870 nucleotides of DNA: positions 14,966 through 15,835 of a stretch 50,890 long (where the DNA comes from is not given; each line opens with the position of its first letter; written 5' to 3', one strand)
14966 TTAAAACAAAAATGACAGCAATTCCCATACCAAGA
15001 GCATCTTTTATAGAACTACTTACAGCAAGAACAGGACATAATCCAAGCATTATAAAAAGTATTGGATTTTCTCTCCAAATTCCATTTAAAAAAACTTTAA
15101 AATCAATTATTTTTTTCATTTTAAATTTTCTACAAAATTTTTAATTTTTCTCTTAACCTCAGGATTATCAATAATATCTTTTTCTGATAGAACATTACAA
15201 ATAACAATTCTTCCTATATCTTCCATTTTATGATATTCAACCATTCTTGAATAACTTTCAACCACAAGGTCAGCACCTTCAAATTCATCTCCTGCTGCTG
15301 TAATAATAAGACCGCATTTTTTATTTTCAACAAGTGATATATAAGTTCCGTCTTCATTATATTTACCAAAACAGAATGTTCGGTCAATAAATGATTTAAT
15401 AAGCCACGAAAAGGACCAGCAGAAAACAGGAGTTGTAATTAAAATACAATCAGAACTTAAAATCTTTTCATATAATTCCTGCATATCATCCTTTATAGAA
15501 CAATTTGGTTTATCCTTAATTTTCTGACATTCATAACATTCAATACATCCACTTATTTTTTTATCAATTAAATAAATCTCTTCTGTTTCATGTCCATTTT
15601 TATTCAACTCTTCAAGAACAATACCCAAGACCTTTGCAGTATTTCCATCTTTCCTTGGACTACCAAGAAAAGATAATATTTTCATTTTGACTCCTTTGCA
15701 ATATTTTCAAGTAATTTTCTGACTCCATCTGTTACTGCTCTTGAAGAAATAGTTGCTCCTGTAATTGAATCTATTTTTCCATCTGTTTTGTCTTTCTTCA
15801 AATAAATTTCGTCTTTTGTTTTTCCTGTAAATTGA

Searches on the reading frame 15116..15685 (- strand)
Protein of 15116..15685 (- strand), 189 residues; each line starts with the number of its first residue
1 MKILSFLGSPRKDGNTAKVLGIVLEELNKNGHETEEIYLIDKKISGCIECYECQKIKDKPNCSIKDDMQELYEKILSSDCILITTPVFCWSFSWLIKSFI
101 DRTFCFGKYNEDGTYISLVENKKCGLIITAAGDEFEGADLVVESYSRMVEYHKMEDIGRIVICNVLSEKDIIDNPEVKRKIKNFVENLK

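Call 3: search_protein_families(library=pfam, proteins=[window:15116-15685:-], max_evalue=0.01)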
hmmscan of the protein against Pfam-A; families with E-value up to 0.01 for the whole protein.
window:15116-15685:- (189 aa): 2 families
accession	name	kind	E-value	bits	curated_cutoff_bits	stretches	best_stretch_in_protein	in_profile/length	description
PF03358.20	FMN_red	-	9.7e-23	80.9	24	1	1-159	1-142/152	NADPH-dependent FMN reductase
PF02525.22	Flavodoxin_2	-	4.4e-17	62.9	27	1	1-170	1-183/198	Flavodoxin-like fold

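Call 4: search_protein_families(library=ncbifam, proteins=[window:15116-15685:-], max_evalue=0.01)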
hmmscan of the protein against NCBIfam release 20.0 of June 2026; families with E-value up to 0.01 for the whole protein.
window:15116-15685:- (189 aa): 6 families
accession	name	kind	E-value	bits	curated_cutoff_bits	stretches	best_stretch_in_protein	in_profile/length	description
NF007280.0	PRK09739.1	equivalog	1.2e-10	41.4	162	1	1-166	4-171/199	NAD(P)H oxidoreductase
TIGR03567.1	FMN_reduc_SsuE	equivalog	2.5e-06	27.5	164.05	1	2-101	1-89/171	NADPH-dependent FMN reductase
TIGR04037.1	LLM_duo_CE1759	subfamily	0.00016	21.4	175.9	1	65-101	60-96/199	CE1759 family FMN reductase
NF007859.0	PRK10569.1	equivalog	0.00023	21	225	1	1-101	1-90/191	NADPH-dependent FMN reductase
TIGR03566.1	FMN_reduc_MsuE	equivalog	0.0015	18.4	212.5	1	3-101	2-92/174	FMN reductase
NF002370.0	PRK01355.1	subfamily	0.0069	15.9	143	1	66-131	66-135/199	FMN-dependent NADH-azoreductase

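Call 6: search_solved_structures(query=window:15116-15685:-, max_evalue=0.01, show_alignments=3)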
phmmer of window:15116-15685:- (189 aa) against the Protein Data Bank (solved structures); distinct sequences matched with E-value up to 0.01: 5.
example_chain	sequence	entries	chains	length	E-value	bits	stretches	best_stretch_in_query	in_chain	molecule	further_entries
7d38_A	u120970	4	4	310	5.1e-05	26.5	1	1-102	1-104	Cd1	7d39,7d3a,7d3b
1rli_A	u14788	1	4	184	0.0018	21.5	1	1-103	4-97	Trp Repressor Binding Protein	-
4r81_A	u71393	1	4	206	0.0021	21.2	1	8-140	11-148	NADH dehydrogenase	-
3w78_A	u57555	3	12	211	0.003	20.7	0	72-143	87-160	FMN-dependent NADH-azoreductase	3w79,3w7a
9c0w_A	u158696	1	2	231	0.0094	19.1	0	72-143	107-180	FMN-dependent NADH:quinone oxidoreductase 3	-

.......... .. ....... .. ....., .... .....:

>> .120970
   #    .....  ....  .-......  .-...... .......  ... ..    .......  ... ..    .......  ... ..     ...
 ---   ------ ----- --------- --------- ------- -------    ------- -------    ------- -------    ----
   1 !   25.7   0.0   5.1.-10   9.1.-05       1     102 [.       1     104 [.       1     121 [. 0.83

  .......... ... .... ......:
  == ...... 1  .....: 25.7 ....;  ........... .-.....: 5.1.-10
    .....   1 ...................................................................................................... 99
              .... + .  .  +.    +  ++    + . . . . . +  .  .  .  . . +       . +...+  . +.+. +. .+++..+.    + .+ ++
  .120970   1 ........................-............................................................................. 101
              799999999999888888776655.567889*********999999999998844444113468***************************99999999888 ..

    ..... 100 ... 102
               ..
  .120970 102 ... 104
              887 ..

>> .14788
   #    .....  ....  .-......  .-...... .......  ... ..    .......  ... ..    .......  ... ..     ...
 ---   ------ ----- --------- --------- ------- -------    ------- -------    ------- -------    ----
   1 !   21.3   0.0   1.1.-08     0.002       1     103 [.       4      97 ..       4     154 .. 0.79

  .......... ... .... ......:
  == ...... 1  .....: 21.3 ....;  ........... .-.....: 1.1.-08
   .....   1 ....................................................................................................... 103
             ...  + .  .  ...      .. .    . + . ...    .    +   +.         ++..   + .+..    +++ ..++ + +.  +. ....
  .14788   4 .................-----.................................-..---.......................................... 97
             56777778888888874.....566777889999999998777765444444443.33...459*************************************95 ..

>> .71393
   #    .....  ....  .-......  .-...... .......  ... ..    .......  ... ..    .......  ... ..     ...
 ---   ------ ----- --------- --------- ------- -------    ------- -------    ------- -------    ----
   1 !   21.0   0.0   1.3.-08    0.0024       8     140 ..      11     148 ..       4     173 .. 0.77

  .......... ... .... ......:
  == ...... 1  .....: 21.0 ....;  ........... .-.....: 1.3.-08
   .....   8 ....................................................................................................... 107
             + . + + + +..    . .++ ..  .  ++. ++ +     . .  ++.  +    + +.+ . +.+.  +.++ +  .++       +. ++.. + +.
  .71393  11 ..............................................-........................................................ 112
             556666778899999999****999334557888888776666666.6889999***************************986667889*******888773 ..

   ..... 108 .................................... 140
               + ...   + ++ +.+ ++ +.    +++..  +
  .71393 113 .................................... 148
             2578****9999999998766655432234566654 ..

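Call 7: find_homologous_proteins(query=window:15116-15685:-, max_evalue=0.001)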
Query window:15116-15685:- (189 aa): 65 proteins with E <= 0.001 among 203 candidates.
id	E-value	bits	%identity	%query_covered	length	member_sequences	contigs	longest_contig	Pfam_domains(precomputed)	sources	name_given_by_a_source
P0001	5.4e-122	423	100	100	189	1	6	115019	PF02525.23,PF03358.21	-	-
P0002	7.2e-97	341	79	100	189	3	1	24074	PF02525.23,PF03358.21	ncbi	ncbi:MAG: flavodoxin family protein [Candidatus Ratteibacteria bacterium]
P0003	9.2e-97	340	79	100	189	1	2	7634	PF02525.23,PF03358.21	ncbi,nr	ncbi:MAG: flavodoxin family protein [bacterium]|nr:flavodoxin family protein [bacterium] MCX7917361.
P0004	2.9e-96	339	77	100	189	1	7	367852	PF02525.23,PF03358.21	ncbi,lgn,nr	ncbi:MAG: flavodoxin family protein [Candidatus Omnitrophica bacterium]|nr:flavodoxin family protein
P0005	7.8e-95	334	77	100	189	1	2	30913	PF02525.23,PF03358.21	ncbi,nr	ncbi:MAG: flavodoxin family protein [Candidatus Omnitrophica bacterium]|nr:flavodoxin family protein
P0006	3.2e-81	290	65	100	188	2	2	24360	PF02525.23,PF03358.21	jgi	-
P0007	6.4e-81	289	66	99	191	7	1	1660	PF02525.23,PF03358.21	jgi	jgi:multimeric flavodoxin WrbA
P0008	2.4e-77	277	63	100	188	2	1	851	PF02525.23,PF03358.21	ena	-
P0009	3.3e-77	277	65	100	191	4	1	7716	PF02525.23,PF03358.21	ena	-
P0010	7.1e-77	276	63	99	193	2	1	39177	PF02525.23,PF03358.21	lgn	-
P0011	2.5e-76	274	65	99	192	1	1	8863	PF02525.23,PF03358.21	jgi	-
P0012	3.2e-76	273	63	99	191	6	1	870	PF02525.23,PF03358.21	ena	-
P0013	1.7e-75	271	63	100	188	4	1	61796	PF02525.23,PF03358.21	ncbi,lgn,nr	ncbi:flavodoxin family protein [bacterium]|nr:flavodoxin family protein [bacterium]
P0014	6.3e-75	269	62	100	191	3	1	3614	PF02525.23,PF03358.21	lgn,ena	-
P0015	9.8e-75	269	61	100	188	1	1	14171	PF02525.23,PF03358.21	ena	-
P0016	1.1e-74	268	61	99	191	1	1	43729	PF02525.23,PF03358.21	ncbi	ncbi:MAG: flavodoxin family protein [Candidatus Omnitrophota bacterium]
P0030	2.0e-53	199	53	97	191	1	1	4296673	PF02525.23,PF03358.21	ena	-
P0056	4.1e-16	77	41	78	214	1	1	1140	PF02525.23,PF03358.21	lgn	-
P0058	1.8e-15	75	44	56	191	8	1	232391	PF02525.23,PF03358.21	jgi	jgi:multimeric flavodoxin WrbA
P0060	3.3e-15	74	40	69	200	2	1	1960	PF02525.23,PF03358.21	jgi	jgi:multimeric flavodoxin WrbA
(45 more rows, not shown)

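Call 8: find_encoding_contigs(protein=P0004, flank=10000, max_places=3)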
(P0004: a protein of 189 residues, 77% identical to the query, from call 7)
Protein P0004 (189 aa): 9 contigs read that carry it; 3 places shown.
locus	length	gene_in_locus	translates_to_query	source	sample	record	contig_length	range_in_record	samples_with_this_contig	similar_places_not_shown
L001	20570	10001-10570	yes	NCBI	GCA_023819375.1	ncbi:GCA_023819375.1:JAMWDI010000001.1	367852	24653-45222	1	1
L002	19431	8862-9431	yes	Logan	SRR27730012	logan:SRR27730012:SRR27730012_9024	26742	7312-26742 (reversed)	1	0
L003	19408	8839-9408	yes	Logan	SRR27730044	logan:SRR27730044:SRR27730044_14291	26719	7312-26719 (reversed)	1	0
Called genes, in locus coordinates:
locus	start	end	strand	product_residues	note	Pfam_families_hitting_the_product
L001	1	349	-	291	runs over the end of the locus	PF01256:Carb_kinase, PF02110:HK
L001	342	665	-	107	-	-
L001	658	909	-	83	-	PF01016:Ribosomal_L27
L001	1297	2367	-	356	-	PF05222:AlaDh_PNT_N, PF01262:AlaDh_PNT_C, PF01488:Shikimate_DH (weak)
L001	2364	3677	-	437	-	PF00266:Aminotran_5, PF01041:DegT_DnrJ_EryC1, PF01212:Beta_elim_lyase (weak)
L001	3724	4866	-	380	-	PF01047:MarR (faint), PF00480:ROK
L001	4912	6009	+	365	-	PF04015:DUF362, PF00037:Fer4 (faint), PF12797:Fer4_2 (faint), PF12837:Fer4_6 (faint), PF13237:Fer4_10 (weak)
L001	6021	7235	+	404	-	PF01676:Metalloenzyme, PF10143:PhosphMutase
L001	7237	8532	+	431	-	PF13375:RnfC_N, PF01512:Complex1_51K, PF10531:SLBB, PF13187:Fer4_9 (faint), PF12838:Fer4_7, PF13183:Fer4_8, PF13237:Fer4_10, PF13534:Fer4_17 (faint)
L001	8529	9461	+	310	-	PF03116:NQR2_RnfD_RnfE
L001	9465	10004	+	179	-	PF04205:FMN_bind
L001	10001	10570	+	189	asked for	PF02525:Flavodoxin_2, PF03358:FMN_red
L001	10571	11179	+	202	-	PF02508:Rnf-Nqr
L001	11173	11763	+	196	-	PF02508:Rnf-Nqr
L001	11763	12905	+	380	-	PF01694:Rhomboid, PF13174:TPR_6 (faint)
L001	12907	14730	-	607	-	PF24797:Beta-prop_WDR35_TULP_N (faint), PF12894:ANAPC4_WD40 (faint), PF23381:Beta-prop_IFT122_1st, PF23383:Beta-prop_IFT140_1st (faint), PF23414:Beta-prop_EML_2 (faint), PF24807:WD40_CDC20-Fz (faint), PF13570:Beta-prop_ACSF4, PF13360:PQQ_2 (weak), +2 more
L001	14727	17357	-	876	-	PF02985:HEAT (faint), PF12717:Cnd1 (faint), PF13513:HEAT_EZ (faint), PF21581:SCD (faint), PF00514:Arm (faint), PF03130:HEAT_PBS (faint), PF13646:HEAT_2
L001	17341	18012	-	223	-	PF03853:YjeF_N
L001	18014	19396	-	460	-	PF01225:Mur_ligase, PF08245:Mur_ligase_M, PF02875:Mur_ligase_C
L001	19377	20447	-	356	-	PF03033:Glyco_transf_28, PF04101:Glyco_tran_28_C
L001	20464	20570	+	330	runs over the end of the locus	PF02568:ThiI, PF03054:tRNA_Me_trans (weak), PF18297:NFACT-R_2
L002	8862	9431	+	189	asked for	PF02525:Flavodoxin_2, PF03358:FMN_red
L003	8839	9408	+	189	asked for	PF02525:Flavodoxin_2, PF03358:FMN_red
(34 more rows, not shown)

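Call 9: find_encoding_contigs(protein=P0013, flank=10000, max_places=2)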
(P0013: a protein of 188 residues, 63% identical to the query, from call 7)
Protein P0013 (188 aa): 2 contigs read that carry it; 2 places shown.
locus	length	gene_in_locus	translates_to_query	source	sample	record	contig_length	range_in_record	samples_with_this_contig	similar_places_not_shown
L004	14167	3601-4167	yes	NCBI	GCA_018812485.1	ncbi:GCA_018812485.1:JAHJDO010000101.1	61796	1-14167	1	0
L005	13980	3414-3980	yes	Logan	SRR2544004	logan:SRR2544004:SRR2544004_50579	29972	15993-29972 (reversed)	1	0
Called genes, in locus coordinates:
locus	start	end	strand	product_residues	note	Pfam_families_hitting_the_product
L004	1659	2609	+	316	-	PF00676:E1_dh, PF02775:TPP_enzyme_C (faint)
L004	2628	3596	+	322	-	PF02779:Transket_pyr, PF02780:Transketolase_C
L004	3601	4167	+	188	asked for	PF02525:Flavodoxin_2, PF03358:FMN_red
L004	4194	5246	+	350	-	PF01408:GFO_IDH_MocA, PF22685:Gal80p_C-like (faint), PF22725:GFO_IDH_MocA_C3, PF02894:GFO_IDH_MocA_C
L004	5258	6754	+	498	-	PF06253:MTTB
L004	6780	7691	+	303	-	PF01063:Aminotran_4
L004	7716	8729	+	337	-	PF01113:DapB_N, PF19328:DAP_DH_C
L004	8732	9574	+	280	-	PF01522:Polysacc_deac_1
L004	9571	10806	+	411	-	PF01208:URO-D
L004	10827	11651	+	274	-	PF00456:Transketolase_N, PF13292:DXP_synthase_N (faint), PF00676:E1_dh (weak)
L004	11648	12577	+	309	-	PF02779:Transket_pyr, PF02780:Transketolase_C, PF22613:Transketolase_C_1 (weak)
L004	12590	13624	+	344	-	PF01208:URO-D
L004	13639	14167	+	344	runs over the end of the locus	PF01208:URO-D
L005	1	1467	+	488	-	?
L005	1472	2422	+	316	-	PF00676:E1_dh, PF02775:TPP_enzyme_C (faint)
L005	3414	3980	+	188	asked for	PF02525:Flavodoxin_2, PF03358:FMN_red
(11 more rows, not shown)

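Call 10: find_encoding_contigs(protein=P0030, flank=10000, max_places=2)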
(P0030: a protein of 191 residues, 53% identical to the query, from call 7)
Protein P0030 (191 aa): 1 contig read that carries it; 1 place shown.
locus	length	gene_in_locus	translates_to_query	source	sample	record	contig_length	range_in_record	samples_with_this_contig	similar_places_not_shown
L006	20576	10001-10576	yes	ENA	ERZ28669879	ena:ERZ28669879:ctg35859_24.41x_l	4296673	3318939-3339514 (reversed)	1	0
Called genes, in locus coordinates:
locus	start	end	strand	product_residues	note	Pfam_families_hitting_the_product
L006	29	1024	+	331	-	PF01408:GFO_IDH_MocA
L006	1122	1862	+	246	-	PF02353:CMAS, PF08003:Methyltransf_9, PF13489:Methyltransf_23, PF01209:Ubie_methyltran, PF13847:Methyltransf_31, PF08241:Methyltransf_11, PF08242:Methyltransf_12, PF13649:Methyltransf_25, +4 more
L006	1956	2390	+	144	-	PF07973:tRNA_SAD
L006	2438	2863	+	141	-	PF09719:C_GCAxxG_C_C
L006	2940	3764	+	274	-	PF13484:Fer4_16 (faint), PF00037:Fer4, PF12837:Fer4_6 (faint), PF13237:Fer4_10, PF14697:Fer4_21 (faint), PF12838:Fer4_7 (weak), PF13187:Fer4_9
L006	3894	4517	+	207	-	PF01965:DJ-1_PfpI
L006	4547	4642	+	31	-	-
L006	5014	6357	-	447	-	PF01235:Na_Ala_symp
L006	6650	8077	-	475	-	PF00801:PKD, PF18911:PKD_4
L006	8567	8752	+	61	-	-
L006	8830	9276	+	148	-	PF00583:Acetyltransf_1, PF13673:Acetyltransf_10, PF13508:Acetyltransf_7, PF08445:FR47 (faint)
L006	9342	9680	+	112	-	PF04993:TfoX_N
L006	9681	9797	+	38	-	-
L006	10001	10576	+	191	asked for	PF02525:Flavodoxin_2, PF03358:FMN_red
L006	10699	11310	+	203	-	-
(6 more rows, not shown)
